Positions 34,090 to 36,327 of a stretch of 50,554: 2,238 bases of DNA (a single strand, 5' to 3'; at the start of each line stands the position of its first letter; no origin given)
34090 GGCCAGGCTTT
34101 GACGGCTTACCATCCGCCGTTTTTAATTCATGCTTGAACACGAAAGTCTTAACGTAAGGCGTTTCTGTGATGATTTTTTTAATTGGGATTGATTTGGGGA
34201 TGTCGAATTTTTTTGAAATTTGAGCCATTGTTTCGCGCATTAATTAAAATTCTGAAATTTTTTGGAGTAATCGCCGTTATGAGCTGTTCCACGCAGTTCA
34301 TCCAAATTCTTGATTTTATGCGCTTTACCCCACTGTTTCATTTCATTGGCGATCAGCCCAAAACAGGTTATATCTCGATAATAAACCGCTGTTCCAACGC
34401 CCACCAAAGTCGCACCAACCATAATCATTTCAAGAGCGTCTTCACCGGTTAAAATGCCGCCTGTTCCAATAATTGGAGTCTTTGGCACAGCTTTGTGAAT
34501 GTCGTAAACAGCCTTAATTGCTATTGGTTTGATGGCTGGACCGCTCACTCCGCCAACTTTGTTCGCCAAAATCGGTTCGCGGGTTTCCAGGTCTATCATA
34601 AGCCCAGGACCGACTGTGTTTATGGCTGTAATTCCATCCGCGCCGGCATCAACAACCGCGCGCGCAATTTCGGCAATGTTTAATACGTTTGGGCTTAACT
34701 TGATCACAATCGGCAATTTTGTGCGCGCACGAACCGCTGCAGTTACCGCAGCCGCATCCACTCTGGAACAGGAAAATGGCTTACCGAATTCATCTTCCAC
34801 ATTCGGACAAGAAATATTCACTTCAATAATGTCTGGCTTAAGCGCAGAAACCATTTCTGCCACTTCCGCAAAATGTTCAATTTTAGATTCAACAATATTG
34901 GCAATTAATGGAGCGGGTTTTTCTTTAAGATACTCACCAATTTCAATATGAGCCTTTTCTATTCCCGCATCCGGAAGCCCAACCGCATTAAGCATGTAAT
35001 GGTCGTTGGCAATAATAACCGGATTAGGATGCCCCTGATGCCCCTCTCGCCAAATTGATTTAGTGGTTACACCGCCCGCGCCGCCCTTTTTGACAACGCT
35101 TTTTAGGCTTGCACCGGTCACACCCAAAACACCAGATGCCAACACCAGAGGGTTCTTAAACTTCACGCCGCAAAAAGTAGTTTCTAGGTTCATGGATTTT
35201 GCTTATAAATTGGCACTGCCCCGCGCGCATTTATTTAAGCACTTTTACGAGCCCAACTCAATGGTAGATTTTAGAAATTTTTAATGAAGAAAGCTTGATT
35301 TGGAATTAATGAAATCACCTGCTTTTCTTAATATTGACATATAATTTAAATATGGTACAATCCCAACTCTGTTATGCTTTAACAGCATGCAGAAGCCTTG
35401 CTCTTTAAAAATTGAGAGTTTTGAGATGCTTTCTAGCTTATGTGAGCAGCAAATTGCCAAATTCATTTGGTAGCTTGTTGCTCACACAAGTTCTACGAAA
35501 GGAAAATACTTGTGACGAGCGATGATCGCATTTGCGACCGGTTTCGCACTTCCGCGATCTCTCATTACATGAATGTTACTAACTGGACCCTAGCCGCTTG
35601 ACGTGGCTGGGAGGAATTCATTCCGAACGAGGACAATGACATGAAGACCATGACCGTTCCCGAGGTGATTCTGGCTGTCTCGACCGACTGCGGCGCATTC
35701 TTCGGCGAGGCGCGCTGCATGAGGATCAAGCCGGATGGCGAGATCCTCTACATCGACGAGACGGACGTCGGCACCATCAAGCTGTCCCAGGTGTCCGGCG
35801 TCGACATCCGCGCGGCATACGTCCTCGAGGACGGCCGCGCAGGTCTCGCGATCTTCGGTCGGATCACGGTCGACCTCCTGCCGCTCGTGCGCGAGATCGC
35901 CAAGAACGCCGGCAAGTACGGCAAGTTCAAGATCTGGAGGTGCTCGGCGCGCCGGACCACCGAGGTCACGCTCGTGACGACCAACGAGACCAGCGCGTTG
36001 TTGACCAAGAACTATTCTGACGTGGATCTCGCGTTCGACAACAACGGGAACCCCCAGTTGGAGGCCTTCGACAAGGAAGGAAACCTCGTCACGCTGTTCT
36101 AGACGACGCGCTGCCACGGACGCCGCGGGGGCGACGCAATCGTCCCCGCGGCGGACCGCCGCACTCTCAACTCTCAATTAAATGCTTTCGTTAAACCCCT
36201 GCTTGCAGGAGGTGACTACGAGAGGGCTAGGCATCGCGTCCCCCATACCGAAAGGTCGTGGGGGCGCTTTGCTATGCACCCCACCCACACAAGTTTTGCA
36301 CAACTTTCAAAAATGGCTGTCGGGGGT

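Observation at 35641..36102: High-GC orphan ORF using a Shine-Dalgarno in a genome that otherwise has none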

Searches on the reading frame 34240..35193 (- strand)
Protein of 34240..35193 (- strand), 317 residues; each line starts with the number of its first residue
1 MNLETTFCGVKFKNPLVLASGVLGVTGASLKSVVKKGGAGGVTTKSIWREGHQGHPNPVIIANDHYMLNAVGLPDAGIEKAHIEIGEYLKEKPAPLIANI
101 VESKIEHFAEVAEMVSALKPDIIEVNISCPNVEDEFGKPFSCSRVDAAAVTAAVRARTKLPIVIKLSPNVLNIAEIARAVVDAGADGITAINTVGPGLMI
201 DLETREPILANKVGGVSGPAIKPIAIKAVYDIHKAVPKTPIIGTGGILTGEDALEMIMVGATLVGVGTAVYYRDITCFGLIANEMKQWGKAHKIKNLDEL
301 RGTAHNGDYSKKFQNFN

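Call 30: find_encoding_contigs(protein=window:34240-35193:-, flank=6000, max_places=10)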
Protein window:34240-35193:- (317 aa): 1 contig read that carries it; 1 place shown.
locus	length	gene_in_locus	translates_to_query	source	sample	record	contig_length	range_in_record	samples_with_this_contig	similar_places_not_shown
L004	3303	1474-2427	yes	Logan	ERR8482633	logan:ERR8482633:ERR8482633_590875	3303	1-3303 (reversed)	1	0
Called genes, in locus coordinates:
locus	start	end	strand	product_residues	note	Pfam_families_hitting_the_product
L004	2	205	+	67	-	?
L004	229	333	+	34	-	-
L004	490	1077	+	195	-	-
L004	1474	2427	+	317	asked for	PF01180:DHO_dh, PF01207:Dus (faint), PF01070:FMN_dh (weak)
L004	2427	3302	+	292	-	?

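Call 33: find_related_loci(query=window:34243-35193:-, collection=genome_contigs, flank=5000)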
Query window:34243-35193:- (317 aa) in genome_contigs; peptide patterns used: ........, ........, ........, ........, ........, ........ (x = any residue, [..] = any of these).
229 stretches matched a pattern; 179 encode a relative of the query (tblastn E <= 1e-3); the best 80 are kept; 80 distinct loci.
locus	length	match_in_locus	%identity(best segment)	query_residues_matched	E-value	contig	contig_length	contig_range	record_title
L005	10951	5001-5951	87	1-317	4e-175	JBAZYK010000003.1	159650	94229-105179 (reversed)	MAG: Candidatus Gracilibacteria bacterium isolate SO_2017_GW1_79 NODE_740_length_159650_cov_6.565762_OW334_2017, whole g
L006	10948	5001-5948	84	1-317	3e-170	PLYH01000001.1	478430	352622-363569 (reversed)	MAG: Candidatus Peregrinibacteria bacterium isolate palsa_1335 73.20120700_P3D.295_contig_13621, whole genome shotgun se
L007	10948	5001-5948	82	1-317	1e-167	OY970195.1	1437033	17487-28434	MAG: Candidatus Peregrinibacteria bacterium isolate MFD02416.bin.c.20 genome assembly, chromosome: 1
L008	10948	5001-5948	83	1-317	2e-162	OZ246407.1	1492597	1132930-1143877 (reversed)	MAG: uncultured Candidatus Peribacteria bacterium isolate ERP124720_co1_61 genome assembly, chromosome: 1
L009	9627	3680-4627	83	1-317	4e-162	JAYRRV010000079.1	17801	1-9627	MAG: Candidatus Gracilibacteria bacterium isolate XM1_ASGE3bin.38 k141_377596, whole genome shotgun sequence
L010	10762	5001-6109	74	1-314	3e-156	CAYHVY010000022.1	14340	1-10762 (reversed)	MAG TPA_asm: uncultured Candidatus Peribacteria bacterium isolate ERP119705_co15_608 genome assembly, contig: NODE_4650_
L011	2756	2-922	75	8-315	4e-165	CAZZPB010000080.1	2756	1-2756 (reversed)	MAG TPA_asm: uncultured Candidatus Peribacteria bacterium isolate binchicken_co203_456 genome assembly, contig: k141_462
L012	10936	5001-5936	63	2-314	3e-132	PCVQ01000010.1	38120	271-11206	MAG: Candidatus Peregrinibacteria bacterium CG11_big_fil_rev_8_21_14_0_20_46_8 CG11_8_21_14_0.20_scaffold_1030_c, whole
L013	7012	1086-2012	65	1-305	2e-130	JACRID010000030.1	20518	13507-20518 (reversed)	MAG: Candidatus Peregrinibacteria bacterium isolate NC_groundwater_1794_Pr3_B-0.1um_45_30 SR-2_scaffold_141_946061, whol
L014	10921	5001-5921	62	2-303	6e-127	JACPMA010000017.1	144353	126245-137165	MAG: Candidatus Peregrinibacteria bacterium isolate NC_groundwater_535_Ag_S-0.1um_45_10 S35_SO-1_scaffold_475754, whole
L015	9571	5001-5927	61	2-303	2e-125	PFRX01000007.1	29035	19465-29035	MAG: Candidatus Peregrinibacteria bacterium CG_4_9_14_0_2_um_filter_53_11 CG_4_9_14_0.2_um_filter_scaffold_489_c, whole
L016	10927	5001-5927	60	1-305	7e-124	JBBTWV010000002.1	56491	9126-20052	MAG: Patescibacteria group bacterium isolate H32-bin004 H32_bin004_000000000002, whole genome shotgun sequence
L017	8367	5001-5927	60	1-305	7e-123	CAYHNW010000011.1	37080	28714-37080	MAG TPA_asm: uncultured Candidatus Peribacteria bacterium isolate ERP119705_co14_518 genome assembly, contig: NODE_753_l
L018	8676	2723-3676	60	2-303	7e-121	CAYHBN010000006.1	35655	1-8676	MAG TPA_asm: uncultured Candidatus Peribacteria bacterium isolate ERP119702_co1_136 genome assembly, contig: NODE_1055_l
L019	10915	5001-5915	62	2-302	1e-118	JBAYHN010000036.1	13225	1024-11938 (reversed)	MAG: Candidatus Gracilibacteria bacterium isolate SO_2016_GW1_150 scaffold08210_OW334_2016, whole genome shotgun sequenc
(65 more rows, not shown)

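Call 50: find_homologous_proteins(query=L005:3309-3752:+, max_evalue=0.01)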
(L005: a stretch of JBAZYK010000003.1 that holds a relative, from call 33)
Query L005:3309-3752:+ (148 aa): 1 proteins with E <= 0.01 among 85 candidates.
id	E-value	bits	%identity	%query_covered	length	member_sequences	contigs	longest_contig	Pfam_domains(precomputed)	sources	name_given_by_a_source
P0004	1.7e-90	318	100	100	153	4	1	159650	-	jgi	jgi:hypothetical protein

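Call 51: search_protein_families(library=pfam, proteins=[L005:3309-3752:+, L005:4079-4897:+], max_evalue=1)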
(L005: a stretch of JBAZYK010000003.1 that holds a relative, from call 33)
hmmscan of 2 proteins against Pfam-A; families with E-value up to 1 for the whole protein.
L005:3309-3752:+ (148 aa): 0 families

L005:4079-4897:+ (273 aa): 2 families
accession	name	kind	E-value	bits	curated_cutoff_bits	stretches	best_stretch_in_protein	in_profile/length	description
PF04383.19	KilA-N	-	2e-18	66.6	23.8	1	14-138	6-105/107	KilA-N domain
PF04690.20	YABBY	-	0.37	11.6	28.6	1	179-209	34-64/69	YABBY protein, C-terminal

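Call 77: predict_structure(protein=P0004)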
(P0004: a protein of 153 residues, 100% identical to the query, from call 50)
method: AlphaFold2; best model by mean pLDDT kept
length: 153 residues; sequences in the alignment: 1
mean_pLDDT: 37.3   pTM: 0.29
mean pLDDT of the five models: 37.3, 36.7, 36.2, 33.3, 33.2
residues with pLDDT >= 90: 0; 70-90: 0; 50-70: 18; < 50: 135
segments of 3 or more residues with pLDDT < 50: 1-72, 89-93, 97-105, 108-153
pLDDT, mean of each block of 10 residues (from residue 1): 31 38 28 25 29 39 40 50 50 48 47 45 35 32 28 21
secondary structure, 60 per line:
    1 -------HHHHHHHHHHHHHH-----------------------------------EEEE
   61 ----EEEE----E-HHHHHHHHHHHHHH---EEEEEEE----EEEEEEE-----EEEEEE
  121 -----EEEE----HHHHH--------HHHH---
elements in order: H8-21 E57-60 E65-68 H75-88 E92-98 E103-109 E115-120 E126-129 H134-138 H147-150

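Call 81: search_protein_families(library=padloc, proteins=[P0004], max_evalue=1)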
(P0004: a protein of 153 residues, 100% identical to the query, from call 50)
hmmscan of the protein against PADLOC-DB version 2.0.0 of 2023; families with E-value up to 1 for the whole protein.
P0004 (153 aa): 0 families

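Call 82: search_protein_families(library=ncbifam, proteins=[P0004], max_evalue=1)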
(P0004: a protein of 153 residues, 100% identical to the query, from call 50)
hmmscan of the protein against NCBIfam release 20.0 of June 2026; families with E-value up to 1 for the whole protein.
P0004 (153 aa): 0 families

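Call 91: list_cluster_members(proteins=[P0004, P0005, P0001])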
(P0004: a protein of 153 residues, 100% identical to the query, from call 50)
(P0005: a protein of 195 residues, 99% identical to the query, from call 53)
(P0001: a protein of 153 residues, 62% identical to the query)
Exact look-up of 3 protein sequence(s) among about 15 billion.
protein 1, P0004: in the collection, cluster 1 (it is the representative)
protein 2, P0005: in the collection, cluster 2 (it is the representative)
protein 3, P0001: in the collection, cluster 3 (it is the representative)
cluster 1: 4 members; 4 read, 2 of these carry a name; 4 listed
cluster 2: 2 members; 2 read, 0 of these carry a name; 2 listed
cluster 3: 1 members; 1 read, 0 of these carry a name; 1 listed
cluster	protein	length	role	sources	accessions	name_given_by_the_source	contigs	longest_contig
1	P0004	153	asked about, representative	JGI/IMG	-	hypothetical protein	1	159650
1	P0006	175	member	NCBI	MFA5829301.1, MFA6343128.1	MAG: hypothetical protein WC843_02290 [Candidatus Gracilibacteria bacterium]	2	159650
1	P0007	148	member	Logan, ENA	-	-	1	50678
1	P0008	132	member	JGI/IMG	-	-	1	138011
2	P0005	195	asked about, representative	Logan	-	-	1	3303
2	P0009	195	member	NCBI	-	-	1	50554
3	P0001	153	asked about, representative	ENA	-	-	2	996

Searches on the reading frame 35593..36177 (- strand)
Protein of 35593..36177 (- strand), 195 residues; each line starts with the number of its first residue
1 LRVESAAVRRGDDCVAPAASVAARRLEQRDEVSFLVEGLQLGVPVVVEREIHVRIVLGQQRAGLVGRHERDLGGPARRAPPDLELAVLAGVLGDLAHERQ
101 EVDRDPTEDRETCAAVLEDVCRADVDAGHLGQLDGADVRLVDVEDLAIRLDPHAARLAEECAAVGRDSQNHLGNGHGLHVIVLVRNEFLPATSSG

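Call 53: find_homologous_proteins(query=window:35593-36177:-, max_evalue=0.01)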
Query window:35593-36177:- (195 aa): 1 proteins with E <= 0.01 among 4968 candidates.
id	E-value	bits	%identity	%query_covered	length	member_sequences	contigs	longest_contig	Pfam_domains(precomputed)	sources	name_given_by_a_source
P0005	5.7e-117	406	99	100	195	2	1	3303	-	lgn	-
